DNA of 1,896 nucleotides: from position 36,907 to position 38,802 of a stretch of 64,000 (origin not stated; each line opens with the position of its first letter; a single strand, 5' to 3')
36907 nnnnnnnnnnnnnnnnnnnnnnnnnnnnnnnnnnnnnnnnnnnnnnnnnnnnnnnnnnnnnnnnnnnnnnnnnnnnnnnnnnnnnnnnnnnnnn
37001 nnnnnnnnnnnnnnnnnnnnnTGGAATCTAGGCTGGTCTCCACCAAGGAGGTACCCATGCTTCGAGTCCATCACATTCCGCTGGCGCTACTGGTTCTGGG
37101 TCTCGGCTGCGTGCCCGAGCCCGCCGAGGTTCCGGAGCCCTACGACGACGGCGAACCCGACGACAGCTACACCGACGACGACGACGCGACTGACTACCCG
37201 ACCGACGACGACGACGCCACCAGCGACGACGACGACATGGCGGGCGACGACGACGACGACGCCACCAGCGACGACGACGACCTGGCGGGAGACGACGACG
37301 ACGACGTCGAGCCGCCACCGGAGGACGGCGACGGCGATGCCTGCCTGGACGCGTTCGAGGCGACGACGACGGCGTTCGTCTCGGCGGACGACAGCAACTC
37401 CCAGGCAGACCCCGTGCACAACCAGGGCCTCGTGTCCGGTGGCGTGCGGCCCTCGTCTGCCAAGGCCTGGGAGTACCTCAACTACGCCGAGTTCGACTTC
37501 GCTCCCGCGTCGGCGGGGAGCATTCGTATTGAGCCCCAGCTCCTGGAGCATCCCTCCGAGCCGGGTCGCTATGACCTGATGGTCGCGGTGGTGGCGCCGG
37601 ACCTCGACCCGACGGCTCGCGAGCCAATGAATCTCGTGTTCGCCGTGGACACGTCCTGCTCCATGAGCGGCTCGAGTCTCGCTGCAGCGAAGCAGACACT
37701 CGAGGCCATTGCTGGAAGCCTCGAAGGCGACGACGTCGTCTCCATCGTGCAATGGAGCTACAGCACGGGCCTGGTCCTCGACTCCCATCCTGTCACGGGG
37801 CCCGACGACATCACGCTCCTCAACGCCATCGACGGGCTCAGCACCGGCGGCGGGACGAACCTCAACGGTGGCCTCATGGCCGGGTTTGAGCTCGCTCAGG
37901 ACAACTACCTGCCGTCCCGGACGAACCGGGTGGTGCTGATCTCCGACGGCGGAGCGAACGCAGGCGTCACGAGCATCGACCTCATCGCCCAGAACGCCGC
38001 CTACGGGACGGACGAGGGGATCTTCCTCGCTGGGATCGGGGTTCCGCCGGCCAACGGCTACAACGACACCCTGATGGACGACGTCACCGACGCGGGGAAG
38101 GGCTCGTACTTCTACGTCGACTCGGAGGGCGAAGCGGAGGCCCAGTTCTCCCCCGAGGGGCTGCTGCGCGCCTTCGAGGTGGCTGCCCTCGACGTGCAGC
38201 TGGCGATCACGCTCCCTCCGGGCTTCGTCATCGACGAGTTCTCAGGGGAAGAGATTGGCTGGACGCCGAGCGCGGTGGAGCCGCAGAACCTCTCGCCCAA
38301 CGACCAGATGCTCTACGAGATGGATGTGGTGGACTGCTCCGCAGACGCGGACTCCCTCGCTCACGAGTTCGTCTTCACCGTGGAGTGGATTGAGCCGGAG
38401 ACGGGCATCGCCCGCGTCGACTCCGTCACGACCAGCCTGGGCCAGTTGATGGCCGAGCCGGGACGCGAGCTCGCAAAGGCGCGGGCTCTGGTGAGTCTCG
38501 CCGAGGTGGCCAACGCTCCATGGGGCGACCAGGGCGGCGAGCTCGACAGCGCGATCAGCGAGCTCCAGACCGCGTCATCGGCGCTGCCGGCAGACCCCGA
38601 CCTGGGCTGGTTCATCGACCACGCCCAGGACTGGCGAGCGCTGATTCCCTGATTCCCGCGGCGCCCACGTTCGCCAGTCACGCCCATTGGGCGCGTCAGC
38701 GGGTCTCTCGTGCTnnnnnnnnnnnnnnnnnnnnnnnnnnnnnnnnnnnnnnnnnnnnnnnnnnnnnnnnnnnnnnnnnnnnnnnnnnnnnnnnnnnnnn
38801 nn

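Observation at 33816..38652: STAND regulator (tandem wHTH + NB-ARC + TPR) bracketed by two lipoproteins sharing a poly-aspartate repeat module, one fused to vWA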

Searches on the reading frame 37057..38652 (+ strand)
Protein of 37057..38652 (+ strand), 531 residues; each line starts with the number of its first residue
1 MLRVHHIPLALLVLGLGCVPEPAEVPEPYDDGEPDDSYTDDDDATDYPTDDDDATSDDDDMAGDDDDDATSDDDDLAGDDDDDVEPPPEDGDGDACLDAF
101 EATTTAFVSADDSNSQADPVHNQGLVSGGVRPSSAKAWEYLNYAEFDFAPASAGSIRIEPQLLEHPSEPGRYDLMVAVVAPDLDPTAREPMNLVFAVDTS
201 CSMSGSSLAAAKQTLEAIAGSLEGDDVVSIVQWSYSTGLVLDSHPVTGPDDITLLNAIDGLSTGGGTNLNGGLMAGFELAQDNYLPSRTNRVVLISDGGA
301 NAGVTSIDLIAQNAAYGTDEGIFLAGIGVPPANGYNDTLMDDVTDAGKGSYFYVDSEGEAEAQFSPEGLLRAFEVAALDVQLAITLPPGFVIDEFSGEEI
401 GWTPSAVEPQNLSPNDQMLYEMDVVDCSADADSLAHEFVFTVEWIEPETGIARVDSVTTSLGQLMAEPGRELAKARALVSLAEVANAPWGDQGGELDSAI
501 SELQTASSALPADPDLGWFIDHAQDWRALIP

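Call 3: search_protein_families(library=pfam, proteins=[window:37057-38652:+], max_evalue=0.01)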
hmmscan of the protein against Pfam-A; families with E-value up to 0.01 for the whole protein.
window:37057-38652:+ (531 aa): 4 families
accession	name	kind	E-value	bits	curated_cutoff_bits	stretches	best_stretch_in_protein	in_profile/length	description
PF00092.34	VWA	-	6.7e-12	46.4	23.8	1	192-360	1-168/174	von Willebrand factor type A domain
PF13519.12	VWA_2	-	4.4e-11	43.8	27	1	193-298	1-106/107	von Willebrand factor type A domain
PF13768.12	VWA_3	-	3.7e-05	24.3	27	1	192-314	2-123/155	von Willebrand factor type A domain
PF05762.20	VWA_CoxE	-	0.00025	21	26.4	1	185-299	51-160/222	VWA domain containing CoxE-like protein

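Call 19: search_protein_families(library=ncbifam, proteins=[window:37057-38652:+], max_evalue=0.1)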
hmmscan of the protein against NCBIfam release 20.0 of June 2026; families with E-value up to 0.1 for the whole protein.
window:37057-38652:+ (531 aa): 4 families
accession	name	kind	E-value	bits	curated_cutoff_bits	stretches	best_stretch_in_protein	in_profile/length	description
TIGR03788.1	marine_srt_targ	equivalog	2.9e-17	62.4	551.65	1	174-365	254-439/629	marine proteobacterial sortase target protein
TIGR02442.1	Cob-chelat-sub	hypoth_equivalog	1.6e-07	30.2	779.45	1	48-305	330-587/641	putative cobaltochelatase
TIGR02031.1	BchD-ChlD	equivalog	0.0004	19.2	499.55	1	193-305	426-537/608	magnesium chelatase ATPase subunit D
NF009943.0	PRK13406.1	equivalog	0.0015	17.2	571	1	193-303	404-512/585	magnesium chelatase subunit D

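Call 56: find_homologous_proteins(query=window:37339-38652:+, max_evalue=0.00001)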
Query window:37339-38652:+ (437 aa): 490 proteins with E <= 0.00001 among 8000 candidates; the best 120 are listed.
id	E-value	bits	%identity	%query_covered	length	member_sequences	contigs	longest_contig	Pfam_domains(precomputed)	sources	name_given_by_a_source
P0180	1.9e-285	965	100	100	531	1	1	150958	PF00092.35,PF13519.13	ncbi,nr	ncbi:MAG: VWA domain-containing protein [Deltaproteobacteria bacterium]|nr:VWA domain-containing pro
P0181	1.1e-153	531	58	100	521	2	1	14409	PF00092.35,PF13519.13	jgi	-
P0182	4.9e-152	525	58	100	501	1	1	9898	PF00092.35,PF13519.13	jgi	-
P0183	1.0e-141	491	55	99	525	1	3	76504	PF00092.35,PF13519.13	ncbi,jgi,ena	-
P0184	7.5e-139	482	55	99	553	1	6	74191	PF00092.35,PF13519.13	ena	-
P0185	4.4e-133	463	53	98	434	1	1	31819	PF00092.35,PF13519.13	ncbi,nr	ncbi:MAG: VWA domain-containing protein [Proteobacteria bacterium]|nr:VWA domain-containing protein 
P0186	1.1e-126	442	52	100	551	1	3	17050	PF00092.35,PF13519.13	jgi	jgi:Ca-activated chloride channel family protein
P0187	2.5e-124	434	48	99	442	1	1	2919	PF00092.35,PF13519.13,PF05762.21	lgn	-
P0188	3.4e-121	424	49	99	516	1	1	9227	PF13768.13,PF00092.35,PF13519.13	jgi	jgi:Ca-activated chloride channel homolog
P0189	1.8e-120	421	50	100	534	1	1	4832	PF13768.13,PF00092.35,PF13519.13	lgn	-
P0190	3.7e-120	420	47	99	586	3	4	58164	PF13768.13,PF00092.35,PF13519.13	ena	-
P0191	7.3e-120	419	49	100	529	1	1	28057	PF00092.35,PF13519.13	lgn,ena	-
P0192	5.1e-116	407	48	99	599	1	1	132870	PF00092.35,PF13519.13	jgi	jgi:Ca-activated chloride channel homolog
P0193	6.7e-116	406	48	99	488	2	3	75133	PF00092.35,PF13519.13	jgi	-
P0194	1.9e-115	405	47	99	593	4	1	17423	PF13768.13,PF00092.35,PF13519.13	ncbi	-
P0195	6.7e-115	403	48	97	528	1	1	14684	PF00092.35,PF13519.13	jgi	jgi:Ca-activated chloride channel homolog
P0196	2.7e-112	394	48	97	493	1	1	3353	PF13768.13,PF00092.35,PF13519.13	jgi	jgi:Ca-activated chloride channel family protein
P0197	4.0e-112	394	48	94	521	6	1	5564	PF00092.35,PF13519.13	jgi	-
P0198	8.7e-110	386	47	96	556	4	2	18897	PF00092.35,PF13519.13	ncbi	-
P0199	1.2e-109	386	44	99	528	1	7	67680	PF00092.35,PF13519.13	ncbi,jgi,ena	-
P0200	1.1e-107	379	48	96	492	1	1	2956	PF13768.13,PF00092.35,PF13519.13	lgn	-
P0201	3.1e-107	378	47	91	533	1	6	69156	PF00092.35,PF13519.13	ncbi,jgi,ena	-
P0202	6.7e-107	376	48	93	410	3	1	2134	PF00092.35,PF13519.13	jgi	-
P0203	7.0e-107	376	48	90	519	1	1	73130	PF00092.35,PF13519.13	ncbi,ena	-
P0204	1.6e-106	375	48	88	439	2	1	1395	PF00092.35,PF13519.13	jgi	jgi:Ca-activated chloride channel family protein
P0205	1.3e-105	372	46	97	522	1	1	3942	PF00092.35,PF13519.13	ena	-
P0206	1.9e-105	372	45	99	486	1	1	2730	PF13768.13,PF00092.35,PF13519.13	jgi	jgi:Ca-activated chloride channel family protein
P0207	2.1e-104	368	45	100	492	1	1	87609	PF00092.35,PF13519.13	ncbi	ncbi:MAG: vWA domain-containing protein [Myxococcota bacterium]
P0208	2.9e-104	368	46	96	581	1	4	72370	PF00092.35,PF13519.13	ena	-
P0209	3.9e-102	361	45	99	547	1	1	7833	PF00092.35,PF13519.13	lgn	-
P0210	7.6e-100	353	43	99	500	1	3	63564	PF00092.35,PF13519.13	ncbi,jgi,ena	-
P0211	5.9e-99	350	44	94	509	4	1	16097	PF13768.13,PF00092.35,PF13519.13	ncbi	-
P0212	2.0e-96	342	43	96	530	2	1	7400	PF00092.35,PF13519.13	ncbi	-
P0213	5.3e-96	341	43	94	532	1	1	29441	PF13768.13,PF00092.35,PF13519.13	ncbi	-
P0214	8.5e-96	340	43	97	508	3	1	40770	PF13768.13,PF00092.35,PF13519.13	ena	-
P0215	8.8e-96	340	42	100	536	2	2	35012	PF13768.13,PF00092.35,PF13519.13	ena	-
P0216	8.8e-95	337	42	99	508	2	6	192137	PF13768.13,PF00092.35,PF13519.13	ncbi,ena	-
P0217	6.9e-94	334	46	96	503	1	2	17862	PF13768.13,PF00092.35,PF13519.13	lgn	-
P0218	1.0e-93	333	44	96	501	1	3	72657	PF13768.13,PF00092.35,PF13519.13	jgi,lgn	jgi:Ca-activated chloride channel family protein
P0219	2.2e-92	329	44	89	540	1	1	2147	PF13768.13,PF00092.35,PF13519.13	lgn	-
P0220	4.0e-92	328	43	94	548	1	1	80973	PF00092.35,PF13519.13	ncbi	-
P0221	2.3e-91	325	43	94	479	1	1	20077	PF00092.35,PF13519.13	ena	-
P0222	2.4e-91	325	45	96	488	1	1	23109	PF13768.13,PF00092.35,PF13519.13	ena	-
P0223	3.3e-91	325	45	96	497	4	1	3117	PF00092.35,PF13519.13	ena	-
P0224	3.6e-91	325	44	96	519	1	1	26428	PF00092.35,PF13519.13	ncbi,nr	ncbi:MAG: VWA domain-containing protein [Deltaproteobacteria bacterium]|nr:VWA domain-containing pro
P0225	7.2e-91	324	45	96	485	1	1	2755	PF00092.35,PF13519.13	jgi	jgi:Ca-activated chloride channel homolog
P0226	1.4e-90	323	45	96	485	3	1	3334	PF00092.35,PF13519.13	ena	-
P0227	2.8e-90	322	42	98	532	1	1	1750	PF00092.35,PF13519.13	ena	-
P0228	3.3e-90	321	42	94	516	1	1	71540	PF00092.35,PF13519.13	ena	-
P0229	4.9e-90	321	43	96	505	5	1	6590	PF13768.13,PF00092.35,PF13519.13,PF05762.21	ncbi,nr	ncbi:MAG TPA: VWA domain-containing protein [Myxococcota bacterium]|nr:VWA domain-containing protein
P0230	1.4e-89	319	42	95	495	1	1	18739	PF13768.13,PF00092.35,PF13519.13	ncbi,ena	-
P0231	1.4e-89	319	41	94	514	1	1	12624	PF13768.13,PF00092.35,PF13519.13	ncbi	-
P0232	1.9e-89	319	41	98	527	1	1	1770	PF00092.35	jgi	-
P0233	2.0e-89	319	42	99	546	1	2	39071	PF13768.13,PF00092.35,PF13519.13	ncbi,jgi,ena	-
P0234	3.7e-89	318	42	94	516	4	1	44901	PF13768.13,PF00092.35,PF13519.13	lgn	-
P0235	3.7e-89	318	43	94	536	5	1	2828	PF13768.13,PF00092.35,PF13519.13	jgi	jgi:Ca-activated chloride channel family protein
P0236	4.3e-89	318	43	96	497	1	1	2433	PF13768.13,PF00092.35,PF13519.13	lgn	-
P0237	1.4e-88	316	43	93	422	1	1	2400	PF13768.13,PF00092.35,PF13519.13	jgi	-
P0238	1.8e-88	316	40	97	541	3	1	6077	PF00092.35,PF13519.13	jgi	jgi:Ca-activated chloride channel family protein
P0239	5.8e-88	314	44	96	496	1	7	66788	PF13768.13,PF00092.35,PF13519.13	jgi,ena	-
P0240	6.3e-88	314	41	89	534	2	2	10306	PF00092.35,PF13519.13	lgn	-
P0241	6.4e-88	314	41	95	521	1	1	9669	PF00092.35,PF13519.13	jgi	jgi:Ca-activated chloride channel family protein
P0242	7.4e-88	314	42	94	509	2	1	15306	PF13768.13,PF00092.35,PF13519.13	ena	-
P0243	2.3e-87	312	42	94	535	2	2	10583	PF12450.14,PF00092.35,PF13519.13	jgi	jgi:Ca-activated chloride channel family protein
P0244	3.2e-87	312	42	94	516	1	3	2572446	PF13768.13,PF00092.35,PF13519.13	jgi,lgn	-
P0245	6.6e-87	311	41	89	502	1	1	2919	PF00092.35,PF13519.13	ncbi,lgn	ncbi:MAG: VWA domain-containing protein [Myxococcota bacterium]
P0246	7.1e-87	311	44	88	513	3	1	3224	PF00092.35,PF13519.13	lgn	-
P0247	7.5e-87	310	42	95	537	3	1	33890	PF00092.35,PF13519.13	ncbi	ncbi:MAG: VWA domain-containing protein [Nannocystaceae bacterium]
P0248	8.1e-87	310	41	89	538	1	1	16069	PF13768.13,PF00092.35,PF13519.13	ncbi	-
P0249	8.9e-87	310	42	94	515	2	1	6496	PF00092.35,PF13519.13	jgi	jgi:Ca-activated chloride channel family protein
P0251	1.9e-86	309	42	94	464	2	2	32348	PF00092.35,PF13519.13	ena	-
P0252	2.0e-86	309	40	98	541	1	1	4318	PF00092.35,PF13519.13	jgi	jgi:Ca-activated chloride channel family protein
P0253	2.1e-86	309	41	97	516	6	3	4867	PF13768.13,PF00092.35,PF13519.13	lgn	-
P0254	2.1e-86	309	41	99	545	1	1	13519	PF13768.13,PF00092.35,PF13519.13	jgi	jgi:Ca-activated chloride channel homolog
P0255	3.7e-86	308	42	88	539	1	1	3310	PF13768.13,PF00092.35,PF13519.13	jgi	jgi:Ca-activated chloride channel homolog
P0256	3.9e-86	308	42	97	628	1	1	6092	PF13768.13,PF00092.35,PF13519.13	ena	-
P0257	4.4e-86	308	43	89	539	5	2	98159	PF00092.35,PF13519.13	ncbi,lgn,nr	ncbi:MAG: VWA domain-containing protein [Deltaproteobacteria bacterium]|nr:VWA domain-containing pro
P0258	6.2e-86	307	42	94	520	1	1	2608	PF00092.35,PF13519.13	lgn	-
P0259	6.6e-86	307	39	95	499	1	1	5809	PF00092.35,PF13519.13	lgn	-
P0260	6.9e-86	307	45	81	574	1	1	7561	PF13768.13,PF00092.35,PF13519.13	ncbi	-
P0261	7.5e-86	307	43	86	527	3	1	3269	PF00092.35,PF13519.13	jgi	jgi:Ca-activated chloride channel family protein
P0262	1.2e-85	306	42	88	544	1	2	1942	PF13768.13,PF00092.35,PF13519.13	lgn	-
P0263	1.8e-85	306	41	89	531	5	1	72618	PF00092.35,PF13519.13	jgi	jgi:Ca-activated chloride channel family protein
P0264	2.1e-85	306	42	94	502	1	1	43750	PF00092.35,PF13519.13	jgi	jgi:Ca-activated chloride channel homolog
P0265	2.1e-85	306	43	94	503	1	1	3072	PF00092.35,PF13519.13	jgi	jgi:Ca-activated chloride channel family protein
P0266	2.6e-85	305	40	98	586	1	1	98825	PF00092.35,PF13519.13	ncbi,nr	ncbi:MAG: VWA domain-containing protein [Deltaproteobacteria bacterium]|nr:VWA domain-containing pro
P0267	3.3e-85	305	43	86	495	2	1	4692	PF00092.35,PF13519.13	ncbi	-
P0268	4.4e-85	305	43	97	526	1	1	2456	PF13768.13,PF00092.35,PF13519.13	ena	-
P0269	4.8e-85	304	40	100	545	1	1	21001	PF13768.13,PF00092.35,PF13519.13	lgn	-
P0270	7.5e-85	304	44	88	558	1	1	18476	PF00092.35,PF13519.13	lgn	-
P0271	7.6e-85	304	41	88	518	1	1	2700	PF00092.35,PF13519.13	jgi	jgi:Ca-activated chloride channel family protein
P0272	8.3e-85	304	43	96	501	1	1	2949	PF13768.13,PF00092.35,PF13519.13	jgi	jgi:Ca-activated chloride channel homolog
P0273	9.2e-85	304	40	89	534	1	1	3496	PF13768.13,PF00092.35,PF13519.13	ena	-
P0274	1.4e-84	303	42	86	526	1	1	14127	PF00092.35,PF13519.13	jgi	jgi:Ca-activated chloride channel family protein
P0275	1.6e-84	303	39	94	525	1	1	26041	PF00092.35,PF13519.13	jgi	jgi:Ca-activated chloride channel family protein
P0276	1.7e-84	303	42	86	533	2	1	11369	PF00092.35,PF13519.13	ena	-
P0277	1.9e-84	302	40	94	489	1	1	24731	PF00092.35,PF13519.13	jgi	jgi:Ca-activated chloride channel family protein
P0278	2.0e-84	302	40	95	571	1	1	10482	PF12450.14,PF13768.13,PF00092.35,PF13519.13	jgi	jgi:Ca-activated chloride channel family protein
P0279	2.1e-84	302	40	94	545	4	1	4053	PF00092.35,PF13519.13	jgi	jgi:Ca-activated chloride channel family protein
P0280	2.4e-84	302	41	95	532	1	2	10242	PF13768.13,PF00092.35,PF13519.13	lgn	-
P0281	3.1e-84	302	40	94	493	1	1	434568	PF00092.35,PF13519.13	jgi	jgi:Ca-activated chloride channel family protein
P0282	3.3e-84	302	40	99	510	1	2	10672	PF13768.13,PF00092.35,PF13519.13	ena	-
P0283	3.7e-84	302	41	94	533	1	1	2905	PF13768.13,PF00092.35,PF13519.13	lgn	-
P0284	3.8e-84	301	42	94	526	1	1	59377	PF13768.13,PF00092.35,PF13519.13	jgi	-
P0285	3.9e-84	301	43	87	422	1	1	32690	PF00092.35,PF13519.13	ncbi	-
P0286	8.4e-84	300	40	97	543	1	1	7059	PF13768.13,PF00092.35,PF13519.13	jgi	-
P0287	9.7e-84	300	38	97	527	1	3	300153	PF00092.35,PF13519.13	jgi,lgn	-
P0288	9.8e-84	300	41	94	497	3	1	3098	PF13768.13,PF00092.35,PF13519.13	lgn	-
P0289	9.8e-84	300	40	91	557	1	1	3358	PF00092.35,PF13519.13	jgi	-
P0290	9.9e-84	300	41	94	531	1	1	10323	PF12450.14,PF00092.35,PF13519.13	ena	-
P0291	1.0e-83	300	42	94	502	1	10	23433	PF00092.35,PF13519.13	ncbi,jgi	jgi:Ca-activated chloride channel family protein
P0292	1.1e-83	300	40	94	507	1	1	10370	PF13768.13,PF00092.35,PF13519.13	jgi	jgi:Ca-activated chloride channel family protein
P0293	1.2e-83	300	42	94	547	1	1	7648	PF13768.13,PF00092.35,PF13519.13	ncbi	-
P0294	1.4e-83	300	43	86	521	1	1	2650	PF13768.13,PF00092.35,PF13519.13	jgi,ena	-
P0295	1.6e-83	299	42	88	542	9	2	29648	PF13768.13,PF00092.35,PF13519.13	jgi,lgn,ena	-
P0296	2.0e-83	299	41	94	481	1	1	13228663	PF00092.35,PF13519.13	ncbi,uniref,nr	ncbi:vWA domain-containing protein [Nannocystis punicea]|uniref:VWA domain-containing protein n=1 Ta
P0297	2.3e-83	299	39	97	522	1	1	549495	PF13768.13,PF00092.35,PF13519.13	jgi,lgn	-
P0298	2.9e-83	299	41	94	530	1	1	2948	PF13768.13,PF00092.35,PF13519.13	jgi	jgi:Ca-activated chloride channel family protein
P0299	3.5e-83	298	41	94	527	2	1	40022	PF13768.13,PF00092.35,PF13519.13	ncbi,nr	ncbi:MAG TPA: VWA domain-containing protein [Nannocystaceae bacterium]|nr:VWA domain-containing prot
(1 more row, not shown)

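Call 58: find_encoding_contigs(protein=P0192, flank=6000, max_places=1)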
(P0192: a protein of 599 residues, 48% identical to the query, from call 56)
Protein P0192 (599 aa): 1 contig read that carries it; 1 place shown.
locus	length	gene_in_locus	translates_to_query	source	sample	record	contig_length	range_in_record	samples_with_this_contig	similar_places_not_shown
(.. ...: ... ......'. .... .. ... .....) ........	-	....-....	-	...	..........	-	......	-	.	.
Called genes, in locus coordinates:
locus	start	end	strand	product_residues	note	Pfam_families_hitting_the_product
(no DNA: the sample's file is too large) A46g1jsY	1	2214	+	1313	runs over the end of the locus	PF00176:SNF2-rel_dom, PF00271:Helicase_C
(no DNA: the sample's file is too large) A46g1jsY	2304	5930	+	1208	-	-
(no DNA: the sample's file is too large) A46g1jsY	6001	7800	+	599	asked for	PF00092:VWA, PF13519:VWA_2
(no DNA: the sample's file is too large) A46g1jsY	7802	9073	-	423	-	PF00884:Sulfatase (weak)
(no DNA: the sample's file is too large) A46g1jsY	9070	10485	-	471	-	PF13472:Lipase_GDSL_2 (faint)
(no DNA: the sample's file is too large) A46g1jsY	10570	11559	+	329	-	-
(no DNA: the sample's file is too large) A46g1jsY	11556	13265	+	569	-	-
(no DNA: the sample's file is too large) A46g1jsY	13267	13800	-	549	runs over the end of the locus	-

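Call 59: find_encoding_contigs(protein=P0208, flank=6000, max_places=1)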
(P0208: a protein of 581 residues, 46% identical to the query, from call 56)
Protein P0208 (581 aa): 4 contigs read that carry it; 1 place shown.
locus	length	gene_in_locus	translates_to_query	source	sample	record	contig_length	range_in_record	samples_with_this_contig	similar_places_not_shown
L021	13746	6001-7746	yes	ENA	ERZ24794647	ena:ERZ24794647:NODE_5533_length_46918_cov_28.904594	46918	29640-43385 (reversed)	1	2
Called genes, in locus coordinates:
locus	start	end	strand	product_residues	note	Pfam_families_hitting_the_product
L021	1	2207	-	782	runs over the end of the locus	PF04326:SLFN_AlbA_2, PF13749:HATPase_c_4, PF13191:AAA_16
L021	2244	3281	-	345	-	PF08100:Dimerisation, PF00891:Methyltransf_2, PF13489:Methyltransf_23, PF08241:Methyltransf_11 (faint), PF08242:Methyltransf_12, PF13649:Methyltransf_25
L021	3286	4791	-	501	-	PF01553:Acyltransferase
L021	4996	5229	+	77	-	-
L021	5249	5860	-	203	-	-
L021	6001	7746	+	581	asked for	PF00092:VWA (weak), PF13519:VWA_2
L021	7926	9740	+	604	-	PF13432:TPR_16 (weak), PF13371:TPR_9 (weak)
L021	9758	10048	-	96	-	-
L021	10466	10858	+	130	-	-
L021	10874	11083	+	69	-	-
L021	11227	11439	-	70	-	-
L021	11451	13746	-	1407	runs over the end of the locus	-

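Call 60: find_encoding_contigs(protein=P0199, flank=6000, max_places=1)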
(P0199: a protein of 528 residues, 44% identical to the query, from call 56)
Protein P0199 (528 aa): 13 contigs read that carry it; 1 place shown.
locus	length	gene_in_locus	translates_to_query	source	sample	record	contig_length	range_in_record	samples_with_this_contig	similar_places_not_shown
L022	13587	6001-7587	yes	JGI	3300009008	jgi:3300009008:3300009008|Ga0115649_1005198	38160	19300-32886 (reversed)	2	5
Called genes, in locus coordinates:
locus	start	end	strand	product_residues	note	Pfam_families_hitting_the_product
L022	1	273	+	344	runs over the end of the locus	PF00657:Lipase_GDSL (faint), PF13472:Lipase_GDSL_2 (faint)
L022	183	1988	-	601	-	PF00069:Pkinase, PF07714:PK_Tyr_Ser-Thr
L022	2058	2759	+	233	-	PF13432:TPR_16 (weak), PF14559:TPR_19 (weak)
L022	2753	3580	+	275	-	-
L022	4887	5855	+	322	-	-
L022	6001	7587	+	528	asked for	PF00092:VWA (weak), PF13519:VWA_2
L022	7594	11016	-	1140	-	PF00873:ACR_tran, PF03176:MMPL (faint), PF00873:ACR_tran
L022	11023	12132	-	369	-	PF25917:BSH_RND (weak), PF25973:BSH_CzcB, PF25954:Beta-barrel_RND_2, PF25989:YknX_C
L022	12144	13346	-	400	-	PF00999:Na_H_Exchanger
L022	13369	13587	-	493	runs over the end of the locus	PF02254:TrkA_N, PF02080:TrkA_C, PF00582:Usp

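Call 75: search_protein_families(library=padloc, proteins=[window:37057-38652:+], max_evalue=0.01)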
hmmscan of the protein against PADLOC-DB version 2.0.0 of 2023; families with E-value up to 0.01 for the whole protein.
window:37057-38652:+ (531 aa): 0 families
